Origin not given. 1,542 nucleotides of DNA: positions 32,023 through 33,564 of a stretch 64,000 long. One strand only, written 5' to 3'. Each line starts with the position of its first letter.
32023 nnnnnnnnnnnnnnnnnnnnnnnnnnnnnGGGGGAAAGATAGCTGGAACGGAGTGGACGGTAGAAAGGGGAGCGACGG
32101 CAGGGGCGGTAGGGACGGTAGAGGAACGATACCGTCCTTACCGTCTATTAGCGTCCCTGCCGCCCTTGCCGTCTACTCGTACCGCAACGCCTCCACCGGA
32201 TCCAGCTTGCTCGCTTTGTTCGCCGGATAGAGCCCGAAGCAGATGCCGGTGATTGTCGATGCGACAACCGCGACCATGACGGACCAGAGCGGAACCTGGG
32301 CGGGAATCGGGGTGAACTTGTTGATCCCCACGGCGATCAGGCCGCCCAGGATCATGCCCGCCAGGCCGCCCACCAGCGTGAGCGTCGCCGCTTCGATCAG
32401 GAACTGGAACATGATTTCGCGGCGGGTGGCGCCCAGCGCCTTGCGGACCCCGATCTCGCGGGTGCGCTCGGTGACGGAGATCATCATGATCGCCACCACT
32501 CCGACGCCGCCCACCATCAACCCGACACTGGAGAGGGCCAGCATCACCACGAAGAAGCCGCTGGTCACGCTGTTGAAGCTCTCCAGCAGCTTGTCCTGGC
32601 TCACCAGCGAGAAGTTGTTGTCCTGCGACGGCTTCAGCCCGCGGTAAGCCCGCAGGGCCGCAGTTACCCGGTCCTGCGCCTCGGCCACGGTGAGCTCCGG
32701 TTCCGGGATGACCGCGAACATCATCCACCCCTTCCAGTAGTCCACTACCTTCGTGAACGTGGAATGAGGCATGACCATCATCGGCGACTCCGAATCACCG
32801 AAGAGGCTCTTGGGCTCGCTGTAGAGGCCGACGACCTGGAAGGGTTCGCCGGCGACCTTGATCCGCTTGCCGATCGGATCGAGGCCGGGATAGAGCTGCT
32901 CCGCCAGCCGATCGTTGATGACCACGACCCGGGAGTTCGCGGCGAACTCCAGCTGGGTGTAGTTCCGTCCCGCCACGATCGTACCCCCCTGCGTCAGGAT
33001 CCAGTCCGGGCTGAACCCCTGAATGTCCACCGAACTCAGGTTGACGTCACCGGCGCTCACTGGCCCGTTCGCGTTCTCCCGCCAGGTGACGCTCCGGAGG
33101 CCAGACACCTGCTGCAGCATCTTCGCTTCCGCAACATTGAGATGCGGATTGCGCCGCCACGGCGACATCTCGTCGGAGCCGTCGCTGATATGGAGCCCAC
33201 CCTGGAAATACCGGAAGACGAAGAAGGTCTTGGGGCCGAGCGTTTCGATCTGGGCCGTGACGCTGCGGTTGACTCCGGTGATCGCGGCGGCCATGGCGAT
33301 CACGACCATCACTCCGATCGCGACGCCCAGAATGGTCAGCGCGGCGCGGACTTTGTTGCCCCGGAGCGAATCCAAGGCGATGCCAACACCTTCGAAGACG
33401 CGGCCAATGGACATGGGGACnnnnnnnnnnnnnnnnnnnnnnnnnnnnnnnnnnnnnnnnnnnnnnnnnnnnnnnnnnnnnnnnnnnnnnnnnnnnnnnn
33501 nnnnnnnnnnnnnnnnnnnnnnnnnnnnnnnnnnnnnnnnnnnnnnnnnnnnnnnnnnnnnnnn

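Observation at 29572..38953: MacAB-TolC-like tripartite pump with four stand-alone FtsX permeases arranged A-B-A-B and a single ATPase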

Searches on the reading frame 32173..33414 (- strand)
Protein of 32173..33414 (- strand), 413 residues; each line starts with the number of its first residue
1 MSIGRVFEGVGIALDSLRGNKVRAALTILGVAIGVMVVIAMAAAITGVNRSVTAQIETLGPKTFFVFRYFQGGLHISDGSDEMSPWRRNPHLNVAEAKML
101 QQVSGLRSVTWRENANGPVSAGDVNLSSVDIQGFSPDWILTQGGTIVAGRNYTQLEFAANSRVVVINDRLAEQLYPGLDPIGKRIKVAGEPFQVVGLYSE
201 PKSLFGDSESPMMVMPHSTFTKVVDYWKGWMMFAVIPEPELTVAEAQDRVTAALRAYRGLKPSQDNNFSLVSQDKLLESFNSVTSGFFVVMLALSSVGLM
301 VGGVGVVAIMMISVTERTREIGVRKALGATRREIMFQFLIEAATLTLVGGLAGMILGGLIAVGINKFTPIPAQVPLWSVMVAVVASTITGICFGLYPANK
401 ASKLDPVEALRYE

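Call 5: search_protein_families(library=pfam, proteins=[window:32173-33414:-])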
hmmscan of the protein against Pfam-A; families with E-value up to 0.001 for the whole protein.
window:32173-33414:- (413 aa): 2 families
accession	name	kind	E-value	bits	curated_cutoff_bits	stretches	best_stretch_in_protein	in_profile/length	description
PF12704.14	MacB_PCD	-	5.6e-34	118.7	27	1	25-252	2-206/207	MacB-like periplasmic core domain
PF02687.27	FtsX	-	1.2e-20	74.1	25.5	1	294-406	3-120/120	FtsX-like permease C-terminal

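Call 6: search_protein_families(library=ncbifam, proteins=[window:32173-33414:-])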
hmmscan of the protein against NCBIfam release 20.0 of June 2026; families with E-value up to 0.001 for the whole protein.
window:32173-33414:- (413 aa): 10 families
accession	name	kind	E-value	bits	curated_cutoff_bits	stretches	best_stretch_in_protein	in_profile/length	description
NF007826.0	PRK10535.1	equivalog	4.4e-55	187.1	966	1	4-411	252-646/648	macrolide ABC transporter ATP-binding protein/permease MacB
TIGR03434.1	ADOP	subfamily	3.1e-38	131.4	622.3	1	19-413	412-803/803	ADOP family duplicated permease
TIGR02212.1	lolCE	equivalog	3.7e-13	49.2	362.45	1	290-413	269-411/411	lipoprotein-releasing ABC transporter permease subunit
NF008076.0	PRK10814.1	exception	2.1e-12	46.8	473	1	293-413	269-399/399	lipoprotein-releasing ABC transporter permease subunit LolC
NF038346.1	FtsX_actino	exception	5e-07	29.4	250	1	271-369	163-262/308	permease-like cell division protein FtsX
NF008357.0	PRK11146.1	exception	9.6e-06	24.7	439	0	301-364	282-345/414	lipoprotein-releasing ABC transporter permease subunit LolE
TIGR00439.2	FtsX_Gneg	equivalog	4.3e-05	22.8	255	1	235-361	121-240/292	permease-like cell division protein FtsX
TIGR01185.1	devC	equivalog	0.00015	20.9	290.35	1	281-379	252-349/380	ABC transporter permease DevC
TIGR02213.1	lolE_release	exception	0.00033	19.6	540.35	0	370-410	368-408/411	lipoprotein-releasing ABC transporter permease subunit LolE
NF038347.1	FtsX_Gpos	exception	0.00059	19.3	225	1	273-355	157-235/296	permease-like cell division protein FtsX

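Call 41: search_solved_structures(query=window:32173-33414:-, max_evalue=0.00001)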
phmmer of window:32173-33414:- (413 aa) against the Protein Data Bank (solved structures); distinct sequences matched with E-value up to 0.00001: 12.
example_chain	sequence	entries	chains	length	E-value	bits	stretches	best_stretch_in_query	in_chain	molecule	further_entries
5lil_A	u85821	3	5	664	2.8e-49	171.4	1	6-412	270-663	Macrolide export ATP-binding/permease protein MacB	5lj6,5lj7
5nik_J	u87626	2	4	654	2.1e-47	165.2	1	8-411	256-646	Macrolide export ATP-binding/permease protein MacB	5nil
5gko_A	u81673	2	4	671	9e-43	150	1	3-411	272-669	Macrolide export ATP-binding/permease protein MacB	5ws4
5xu1_M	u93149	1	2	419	2e-40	142.2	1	11-413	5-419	ABC transporter permeae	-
7arh_C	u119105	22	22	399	5.2e-10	42.1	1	290-413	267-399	Lipoprotein-releasing ABC transporter permease subunit LolC | Lipo-releasing system transmembrane protein lolC | Lipoprotein-releasing system transmembrane prot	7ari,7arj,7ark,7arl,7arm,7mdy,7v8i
5lj8_A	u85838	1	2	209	6.2e-10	41.9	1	125-261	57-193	Macrolide export ATP-binding/permease protein MacB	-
5c59_A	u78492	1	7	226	6.6e-10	41.8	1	124-261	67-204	Macrolide export ATP-binding/permease protein MacB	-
9qgy_M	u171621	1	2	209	8.1e-10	41.5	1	124-261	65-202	Macrolide export ATP-binding/permease protein MacB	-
3ftj_A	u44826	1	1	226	9.2e-10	41.3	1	87-262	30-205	Macrolide export ATP-binding/permease protein macB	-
9o9x_C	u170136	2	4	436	5.1e-09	38.9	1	265-411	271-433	ABC transporter permease YtrF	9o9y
7mdx_A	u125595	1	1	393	9.8e-07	31.3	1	290-407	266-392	Lipoprotein-releasing system transmembrane protein LolC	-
5f9q_A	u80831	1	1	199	7.3e-06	28.5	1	129-212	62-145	Macrolide export ATP-binding/permease protein YknZ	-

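Call 50: search_protein_families(library=padloc, proteins=[window:32173-33414:-], max_evalue=0.01)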
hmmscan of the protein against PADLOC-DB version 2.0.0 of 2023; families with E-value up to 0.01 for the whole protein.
window:32173-33414:- (413 aa): 2 families
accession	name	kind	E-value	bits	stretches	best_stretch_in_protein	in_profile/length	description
PDLC01991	CARF_m8--CARF_LolE_TM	-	4.1e-10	36.5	1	305-404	450-550/810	-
PDLC01990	CARF_m8--CARF_Beta-galactosidase_LolE_TM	-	4.1e-06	22.3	1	301-404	1422-1528/1791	-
